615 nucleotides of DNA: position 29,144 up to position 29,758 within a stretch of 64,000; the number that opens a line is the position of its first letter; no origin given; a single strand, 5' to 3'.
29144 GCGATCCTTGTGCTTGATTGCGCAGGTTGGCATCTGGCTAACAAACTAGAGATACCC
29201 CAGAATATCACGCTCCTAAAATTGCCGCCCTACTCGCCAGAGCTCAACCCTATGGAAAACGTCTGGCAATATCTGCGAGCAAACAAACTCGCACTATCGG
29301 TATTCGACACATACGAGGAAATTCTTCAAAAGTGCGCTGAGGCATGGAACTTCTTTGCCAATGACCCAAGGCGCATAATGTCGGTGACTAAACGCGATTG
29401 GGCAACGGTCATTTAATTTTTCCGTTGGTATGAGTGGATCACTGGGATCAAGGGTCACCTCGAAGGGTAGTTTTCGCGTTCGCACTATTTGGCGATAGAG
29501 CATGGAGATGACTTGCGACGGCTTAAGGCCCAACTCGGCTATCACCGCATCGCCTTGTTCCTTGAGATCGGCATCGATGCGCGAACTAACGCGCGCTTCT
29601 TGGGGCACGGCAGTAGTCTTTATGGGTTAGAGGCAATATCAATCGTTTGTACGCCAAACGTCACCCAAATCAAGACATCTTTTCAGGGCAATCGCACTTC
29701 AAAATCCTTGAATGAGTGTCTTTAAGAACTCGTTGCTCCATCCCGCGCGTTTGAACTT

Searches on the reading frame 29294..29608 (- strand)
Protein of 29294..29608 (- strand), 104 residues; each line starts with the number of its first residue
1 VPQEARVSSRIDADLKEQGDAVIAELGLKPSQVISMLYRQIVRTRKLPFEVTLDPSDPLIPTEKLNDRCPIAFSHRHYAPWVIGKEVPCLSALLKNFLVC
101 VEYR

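Call 21: search_protein_families(library=pfam, proteins=[window:29294-29608:-], max_evalue=0.01)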
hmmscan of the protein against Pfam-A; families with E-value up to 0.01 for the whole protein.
window:29294-29608:- (104 aa): 1 family
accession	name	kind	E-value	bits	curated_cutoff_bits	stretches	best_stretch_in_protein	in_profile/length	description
PF04221.18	RelB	-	2.5e-12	46.9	22.4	1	6-53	3-50/82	RelB antitoxin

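Call 22: search_protein_families(library=padloc, proteins=[window:29294-29608:-], max_evalue=0.01)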
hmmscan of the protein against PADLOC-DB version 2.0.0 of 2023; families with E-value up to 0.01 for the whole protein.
window:29294-29608:- (104 aa): 0 families
